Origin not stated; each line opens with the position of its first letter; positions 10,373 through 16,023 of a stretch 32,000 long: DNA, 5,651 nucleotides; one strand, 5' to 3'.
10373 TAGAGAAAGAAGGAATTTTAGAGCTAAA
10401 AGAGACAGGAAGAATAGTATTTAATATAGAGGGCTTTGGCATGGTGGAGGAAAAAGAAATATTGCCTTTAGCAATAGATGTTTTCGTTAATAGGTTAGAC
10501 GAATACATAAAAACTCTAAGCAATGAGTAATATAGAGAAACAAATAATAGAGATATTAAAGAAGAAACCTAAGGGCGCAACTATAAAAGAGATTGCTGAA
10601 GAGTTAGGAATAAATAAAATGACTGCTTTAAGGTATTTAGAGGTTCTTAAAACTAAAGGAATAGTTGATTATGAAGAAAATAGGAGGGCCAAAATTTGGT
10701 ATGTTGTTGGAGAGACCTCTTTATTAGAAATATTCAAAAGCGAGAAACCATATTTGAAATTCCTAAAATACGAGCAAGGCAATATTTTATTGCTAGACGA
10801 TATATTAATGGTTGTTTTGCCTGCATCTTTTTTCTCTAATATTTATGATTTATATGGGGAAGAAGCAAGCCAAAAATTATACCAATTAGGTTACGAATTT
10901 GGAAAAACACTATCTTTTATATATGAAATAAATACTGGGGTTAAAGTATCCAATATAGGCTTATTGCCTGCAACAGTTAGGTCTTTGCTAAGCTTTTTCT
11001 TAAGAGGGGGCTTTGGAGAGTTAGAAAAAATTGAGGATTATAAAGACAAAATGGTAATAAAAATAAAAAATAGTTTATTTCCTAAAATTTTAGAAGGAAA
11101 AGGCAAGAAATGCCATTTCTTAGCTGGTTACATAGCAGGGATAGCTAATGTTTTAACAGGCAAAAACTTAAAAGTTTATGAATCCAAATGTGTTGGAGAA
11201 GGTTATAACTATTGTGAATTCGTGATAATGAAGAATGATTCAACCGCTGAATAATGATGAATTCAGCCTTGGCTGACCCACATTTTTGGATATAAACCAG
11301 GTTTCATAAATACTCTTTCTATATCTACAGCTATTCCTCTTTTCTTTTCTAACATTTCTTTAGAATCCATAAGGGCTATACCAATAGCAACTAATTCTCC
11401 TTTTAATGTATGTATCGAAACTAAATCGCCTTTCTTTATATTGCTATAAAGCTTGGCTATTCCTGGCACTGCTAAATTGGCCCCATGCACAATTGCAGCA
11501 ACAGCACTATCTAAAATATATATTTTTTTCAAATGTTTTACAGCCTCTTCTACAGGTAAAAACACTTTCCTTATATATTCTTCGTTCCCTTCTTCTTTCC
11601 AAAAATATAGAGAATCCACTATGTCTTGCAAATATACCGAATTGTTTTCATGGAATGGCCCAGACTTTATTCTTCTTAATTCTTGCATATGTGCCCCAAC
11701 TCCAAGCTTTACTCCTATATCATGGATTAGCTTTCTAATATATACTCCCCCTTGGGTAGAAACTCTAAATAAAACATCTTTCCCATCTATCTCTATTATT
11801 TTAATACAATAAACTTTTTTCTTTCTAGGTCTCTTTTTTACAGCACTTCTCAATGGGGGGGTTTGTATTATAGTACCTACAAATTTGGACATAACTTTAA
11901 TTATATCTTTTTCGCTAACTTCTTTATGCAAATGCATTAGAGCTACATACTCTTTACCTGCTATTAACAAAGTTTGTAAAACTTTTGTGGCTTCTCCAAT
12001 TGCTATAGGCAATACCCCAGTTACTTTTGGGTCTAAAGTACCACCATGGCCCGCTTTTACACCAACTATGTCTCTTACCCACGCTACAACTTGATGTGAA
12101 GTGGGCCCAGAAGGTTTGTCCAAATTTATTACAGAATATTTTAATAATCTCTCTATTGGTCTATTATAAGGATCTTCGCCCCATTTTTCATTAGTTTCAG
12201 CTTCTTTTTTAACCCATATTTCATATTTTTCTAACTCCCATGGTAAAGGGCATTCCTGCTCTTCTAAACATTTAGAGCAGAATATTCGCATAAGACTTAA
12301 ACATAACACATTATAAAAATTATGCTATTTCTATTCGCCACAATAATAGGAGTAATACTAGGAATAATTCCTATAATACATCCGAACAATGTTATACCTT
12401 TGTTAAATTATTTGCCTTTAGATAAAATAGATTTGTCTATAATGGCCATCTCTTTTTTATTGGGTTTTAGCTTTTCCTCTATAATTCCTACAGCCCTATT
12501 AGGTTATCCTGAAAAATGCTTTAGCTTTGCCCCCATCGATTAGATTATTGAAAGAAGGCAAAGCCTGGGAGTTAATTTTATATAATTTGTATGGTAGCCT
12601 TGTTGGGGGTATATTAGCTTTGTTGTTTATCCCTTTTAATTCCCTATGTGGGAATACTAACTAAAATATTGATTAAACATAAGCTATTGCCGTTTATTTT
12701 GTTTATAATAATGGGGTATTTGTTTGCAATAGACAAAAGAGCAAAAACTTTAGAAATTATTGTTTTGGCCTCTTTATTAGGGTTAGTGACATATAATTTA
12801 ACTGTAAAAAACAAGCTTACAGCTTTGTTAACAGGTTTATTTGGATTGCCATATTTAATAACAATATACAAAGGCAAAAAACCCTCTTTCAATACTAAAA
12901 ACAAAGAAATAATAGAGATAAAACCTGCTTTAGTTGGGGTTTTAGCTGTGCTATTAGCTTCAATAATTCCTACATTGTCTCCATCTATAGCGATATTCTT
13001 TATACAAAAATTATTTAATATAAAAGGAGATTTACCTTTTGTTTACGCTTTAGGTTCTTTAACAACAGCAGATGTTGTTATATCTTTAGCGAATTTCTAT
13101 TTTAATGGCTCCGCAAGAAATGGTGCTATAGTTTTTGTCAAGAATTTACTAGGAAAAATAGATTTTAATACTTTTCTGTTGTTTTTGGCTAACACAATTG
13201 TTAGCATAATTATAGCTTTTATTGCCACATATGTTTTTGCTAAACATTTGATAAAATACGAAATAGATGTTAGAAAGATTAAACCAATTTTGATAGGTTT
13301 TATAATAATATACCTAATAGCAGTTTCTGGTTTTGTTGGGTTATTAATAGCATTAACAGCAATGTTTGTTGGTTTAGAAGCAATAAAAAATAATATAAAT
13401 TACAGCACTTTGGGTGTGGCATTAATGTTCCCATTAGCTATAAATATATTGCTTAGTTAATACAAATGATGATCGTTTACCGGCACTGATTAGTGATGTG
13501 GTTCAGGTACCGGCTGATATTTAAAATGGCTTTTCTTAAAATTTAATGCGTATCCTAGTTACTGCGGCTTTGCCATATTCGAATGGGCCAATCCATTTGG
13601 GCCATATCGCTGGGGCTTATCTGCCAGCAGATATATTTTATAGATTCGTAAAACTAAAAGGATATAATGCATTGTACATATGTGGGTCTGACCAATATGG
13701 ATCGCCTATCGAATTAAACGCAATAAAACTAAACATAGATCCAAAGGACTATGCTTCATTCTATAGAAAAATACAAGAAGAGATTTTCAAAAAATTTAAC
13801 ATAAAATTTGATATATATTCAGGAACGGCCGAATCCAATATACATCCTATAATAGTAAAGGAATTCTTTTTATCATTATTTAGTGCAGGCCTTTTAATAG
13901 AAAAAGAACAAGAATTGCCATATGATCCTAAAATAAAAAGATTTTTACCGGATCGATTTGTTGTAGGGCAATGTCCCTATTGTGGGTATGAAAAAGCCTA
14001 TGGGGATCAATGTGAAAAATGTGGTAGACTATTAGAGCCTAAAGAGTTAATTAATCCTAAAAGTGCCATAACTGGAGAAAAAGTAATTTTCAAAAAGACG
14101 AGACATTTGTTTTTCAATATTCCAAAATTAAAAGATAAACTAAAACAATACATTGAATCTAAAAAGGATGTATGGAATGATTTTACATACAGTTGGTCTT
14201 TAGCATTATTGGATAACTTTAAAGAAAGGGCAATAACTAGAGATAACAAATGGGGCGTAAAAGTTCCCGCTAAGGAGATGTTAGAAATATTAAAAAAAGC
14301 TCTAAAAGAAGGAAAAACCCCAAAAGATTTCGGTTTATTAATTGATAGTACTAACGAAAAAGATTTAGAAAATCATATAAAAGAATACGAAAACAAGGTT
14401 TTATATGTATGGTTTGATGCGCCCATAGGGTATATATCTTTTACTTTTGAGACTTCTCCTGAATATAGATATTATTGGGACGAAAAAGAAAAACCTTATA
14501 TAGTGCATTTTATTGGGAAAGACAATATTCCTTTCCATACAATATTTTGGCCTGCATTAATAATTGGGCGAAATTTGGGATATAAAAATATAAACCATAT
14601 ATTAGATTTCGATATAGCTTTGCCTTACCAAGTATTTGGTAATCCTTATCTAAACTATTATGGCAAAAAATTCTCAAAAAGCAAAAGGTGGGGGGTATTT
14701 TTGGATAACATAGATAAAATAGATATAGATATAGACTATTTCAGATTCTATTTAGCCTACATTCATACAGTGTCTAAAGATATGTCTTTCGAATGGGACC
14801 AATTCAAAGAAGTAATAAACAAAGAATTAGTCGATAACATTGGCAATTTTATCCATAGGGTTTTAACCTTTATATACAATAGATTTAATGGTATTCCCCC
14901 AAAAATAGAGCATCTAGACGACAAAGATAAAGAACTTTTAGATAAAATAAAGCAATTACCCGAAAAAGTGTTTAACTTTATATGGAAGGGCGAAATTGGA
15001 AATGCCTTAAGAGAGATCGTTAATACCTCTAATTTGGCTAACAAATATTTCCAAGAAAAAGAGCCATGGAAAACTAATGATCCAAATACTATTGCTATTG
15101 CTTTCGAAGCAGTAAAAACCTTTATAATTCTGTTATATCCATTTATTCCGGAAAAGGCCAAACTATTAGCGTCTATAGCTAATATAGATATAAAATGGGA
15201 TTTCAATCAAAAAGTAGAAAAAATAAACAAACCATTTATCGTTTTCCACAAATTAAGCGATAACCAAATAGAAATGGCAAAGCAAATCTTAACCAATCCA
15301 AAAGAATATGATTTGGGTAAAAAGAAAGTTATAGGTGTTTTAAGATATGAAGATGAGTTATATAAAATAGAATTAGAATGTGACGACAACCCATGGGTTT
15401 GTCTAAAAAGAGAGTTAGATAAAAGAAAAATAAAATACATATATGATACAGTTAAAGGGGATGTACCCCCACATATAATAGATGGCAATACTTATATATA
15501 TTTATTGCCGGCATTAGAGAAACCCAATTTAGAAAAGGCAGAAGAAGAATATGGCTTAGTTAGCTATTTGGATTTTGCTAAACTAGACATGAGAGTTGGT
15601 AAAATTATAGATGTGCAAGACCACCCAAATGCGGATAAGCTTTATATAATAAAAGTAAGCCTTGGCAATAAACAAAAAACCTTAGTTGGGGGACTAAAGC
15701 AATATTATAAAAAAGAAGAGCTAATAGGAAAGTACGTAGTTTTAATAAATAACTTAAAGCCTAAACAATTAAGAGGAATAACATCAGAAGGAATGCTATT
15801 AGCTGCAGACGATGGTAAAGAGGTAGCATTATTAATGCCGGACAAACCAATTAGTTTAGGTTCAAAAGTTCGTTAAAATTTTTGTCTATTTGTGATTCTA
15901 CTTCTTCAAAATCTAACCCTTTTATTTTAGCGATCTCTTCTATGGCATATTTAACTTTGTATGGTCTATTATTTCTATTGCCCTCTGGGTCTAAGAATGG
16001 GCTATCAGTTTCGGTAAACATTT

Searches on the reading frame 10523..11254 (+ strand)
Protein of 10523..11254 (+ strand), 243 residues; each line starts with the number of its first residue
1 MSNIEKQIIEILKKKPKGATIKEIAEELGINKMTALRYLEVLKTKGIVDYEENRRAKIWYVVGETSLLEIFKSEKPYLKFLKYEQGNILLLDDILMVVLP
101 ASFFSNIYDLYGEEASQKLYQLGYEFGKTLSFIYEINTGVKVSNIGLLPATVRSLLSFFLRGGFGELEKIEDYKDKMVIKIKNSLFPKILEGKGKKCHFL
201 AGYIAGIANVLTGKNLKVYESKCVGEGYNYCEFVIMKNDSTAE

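Call 93: find_encoding_contigs(protein=window:10523-11254:+, flank=2500, max_places=10)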
Protein window:10523-11254:+ (243 aa): 16 contigs read that carry it; 9 places shown.
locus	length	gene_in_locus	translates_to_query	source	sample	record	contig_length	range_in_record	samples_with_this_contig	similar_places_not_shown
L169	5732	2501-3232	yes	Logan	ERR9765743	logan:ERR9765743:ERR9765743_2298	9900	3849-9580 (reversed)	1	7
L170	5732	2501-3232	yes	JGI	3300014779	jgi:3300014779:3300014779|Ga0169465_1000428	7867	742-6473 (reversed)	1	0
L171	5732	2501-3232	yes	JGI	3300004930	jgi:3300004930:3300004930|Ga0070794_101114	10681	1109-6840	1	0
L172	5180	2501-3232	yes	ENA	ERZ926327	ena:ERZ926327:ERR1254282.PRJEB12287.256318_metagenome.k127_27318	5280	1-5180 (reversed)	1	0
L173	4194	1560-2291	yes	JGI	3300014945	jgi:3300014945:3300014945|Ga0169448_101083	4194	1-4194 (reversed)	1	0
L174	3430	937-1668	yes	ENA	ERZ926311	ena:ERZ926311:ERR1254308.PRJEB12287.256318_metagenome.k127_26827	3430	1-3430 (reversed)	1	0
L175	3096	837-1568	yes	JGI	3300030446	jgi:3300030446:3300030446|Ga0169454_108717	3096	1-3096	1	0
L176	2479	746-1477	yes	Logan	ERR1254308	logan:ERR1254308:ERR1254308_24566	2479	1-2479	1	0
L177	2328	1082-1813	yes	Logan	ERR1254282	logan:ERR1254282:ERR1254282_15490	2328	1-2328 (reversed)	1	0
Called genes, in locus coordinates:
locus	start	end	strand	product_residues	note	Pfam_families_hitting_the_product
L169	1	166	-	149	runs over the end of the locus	-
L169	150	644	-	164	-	-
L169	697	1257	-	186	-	PF00252:Ribosomal_L16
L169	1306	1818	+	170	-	PF07998:Peptidase_M54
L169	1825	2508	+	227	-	PF01193:RNA_pol_L (weak), PF01000:RNA_pol_A_bac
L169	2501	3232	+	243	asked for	PF08279:HTH_11, PF09339:HTH_IclR (weak), PF13412:HTH_24, PF02830:V4R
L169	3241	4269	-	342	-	PF08068:DKCLD, PF01509:TruB_N, PF21238:Pus10_C, PF16198:TruB_C_2, PF01472:PUA, PF26292:PUA_elF2D (weak)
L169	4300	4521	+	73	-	-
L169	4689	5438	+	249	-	-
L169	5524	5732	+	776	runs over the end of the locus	PF00133:tRNA-synt_1, PF09334:tRNA-synt_1g, PF08264:Anticodon_1 (faint), PF01588:tRNA_bind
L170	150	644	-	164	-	-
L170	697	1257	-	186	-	PF00252:Ribosomal_L16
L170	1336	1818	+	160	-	PF07998:Peptidase_M54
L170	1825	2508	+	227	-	PF01193:RNA_pol_L (weak), PF01000:RNA_pol_A_bac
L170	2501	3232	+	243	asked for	PF08279:HTH_11, PF09339:HTH_IclR (weak), PF13412:HTH_24, PF02830:V4R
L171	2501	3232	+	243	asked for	PF08279:HTH_11, PF09339:HTH_IclR (weak), PF13412:HTH_24, PF02830:V4R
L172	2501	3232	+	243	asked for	PF08279:HTH_11, PF09339:HTH_IclR (weak), PF13412:HTH_24, PF02830:V4R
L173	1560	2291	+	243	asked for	PF08279:HTH_11, PF09339:HTH_IclR (weak), PF13412:HTH_24, PF02830:V4R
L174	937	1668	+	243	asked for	PF08279:HTH_11, PF09339:HTH_IclR (weak), PF13412:HTH_24, PF02830:V4R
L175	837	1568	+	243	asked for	PF08279:HTH_11, PF09339:HTH_IclR (weak), PF13412:HTH_24, PF02830:V4R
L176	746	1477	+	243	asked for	PF08279:HTH_11, PF09339:HTH_IclR (weak), PF13412:HTH_24, PF02830:V4R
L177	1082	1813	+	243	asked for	PF08279:HTH_11, PF09339:HTH_IclR (weak), PF13412:HTH_24, PF02830:V4R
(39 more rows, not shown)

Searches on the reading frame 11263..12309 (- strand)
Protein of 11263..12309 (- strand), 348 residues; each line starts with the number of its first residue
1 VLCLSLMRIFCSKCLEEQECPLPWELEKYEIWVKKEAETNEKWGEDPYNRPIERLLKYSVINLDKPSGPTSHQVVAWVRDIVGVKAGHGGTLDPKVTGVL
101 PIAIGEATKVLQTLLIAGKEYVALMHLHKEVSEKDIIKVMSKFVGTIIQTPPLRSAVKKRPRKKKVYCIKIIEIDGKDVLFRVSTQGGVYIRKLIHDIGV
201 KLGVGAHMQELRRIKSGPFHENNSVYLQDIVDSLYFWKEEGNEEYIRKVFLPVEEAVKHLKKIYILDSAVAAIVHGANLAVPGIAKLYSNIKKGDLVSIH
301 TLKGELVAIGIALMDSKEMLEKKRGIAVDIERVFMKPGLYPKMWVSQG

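Call 91: find_encoding_contigs(protein=window:11263-12309:-, flank=500, max_places=10)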
Protein window:11263-12309:- (348 aa): no gene with exactly this product is on record in the collection.
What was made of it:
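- Tried and rejected: The exact-product look-up for the housekeeping control failed on start-codon choice (call 91).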

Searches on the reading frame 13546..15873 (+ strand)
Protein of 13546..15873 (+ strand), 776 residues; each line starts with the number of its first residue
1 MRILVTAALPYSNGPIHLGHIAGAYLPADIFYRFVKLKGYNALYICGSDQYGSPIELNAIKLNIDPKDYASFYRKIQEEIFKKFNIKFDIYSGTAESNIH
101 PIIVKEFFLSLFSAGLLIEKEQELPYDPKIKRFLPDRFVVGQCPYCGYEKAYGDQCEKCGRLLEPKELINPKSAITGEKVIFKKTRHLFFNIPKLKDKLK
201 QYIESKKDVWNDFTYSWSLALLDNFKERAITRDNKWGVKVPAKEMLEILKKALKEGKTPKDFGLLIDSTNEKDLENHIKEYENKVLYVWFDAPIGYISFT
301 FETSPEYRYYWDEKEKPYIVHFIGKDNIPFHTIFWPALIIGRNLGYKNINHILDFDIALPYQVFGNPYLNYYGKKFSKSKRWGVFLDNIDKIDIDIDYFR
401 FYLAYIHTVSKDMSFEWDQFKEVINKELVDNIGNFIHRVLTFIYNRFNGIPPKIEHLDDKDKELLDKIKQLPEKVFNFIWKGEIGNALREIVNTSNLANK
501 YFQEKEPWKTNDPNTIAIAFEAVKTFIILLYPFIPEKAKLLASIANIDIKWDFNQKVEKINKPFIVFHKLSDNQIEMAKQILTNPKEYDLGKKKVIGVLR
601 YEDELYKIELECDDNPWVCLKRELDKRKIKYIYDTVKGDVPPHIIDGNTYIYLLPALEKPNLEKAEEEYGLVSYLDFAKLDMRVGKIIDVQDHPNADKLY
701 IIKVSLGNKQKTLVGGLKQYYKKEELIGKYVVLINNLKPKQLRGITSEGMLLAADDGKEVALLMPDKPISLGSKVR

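Call 11: search_protein_families(library=pfam, proteins=[window:13546-15873:+], max_evalue=0.001)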
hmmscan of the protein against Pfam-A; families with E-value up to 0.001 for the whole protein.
window:13546-15873:+ (776 aa): 5 families
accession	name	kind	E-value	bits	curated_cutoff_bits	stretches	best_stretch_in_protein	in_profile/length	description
PF09334.17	tRNA-synt_1g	-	1.8e-130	435.6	20.1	2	3-244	1-241/391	tRNA synthetases class I (M)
PF01588.26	tRNA_bind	-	4.2e-29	100.9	27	1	682-774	1-96/96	Putative tRNA binding domain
PF00133.28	tRNA-synt_1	-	4.3e-13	49.2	22.7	1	9-415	31-413/414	tRNA synthetases class I (I, L, M and V)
PF08264.19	Anticodon_1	-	1.1e-05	25.8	25.1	1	461-535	1-80/148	Anticodon-binding domain of tRNA ligase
PF19303.5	Anticodon_3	-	5.3e-05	23.6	23.5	1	456-576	6-141/152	Anticodon binding domain of methionyl tRNA ligase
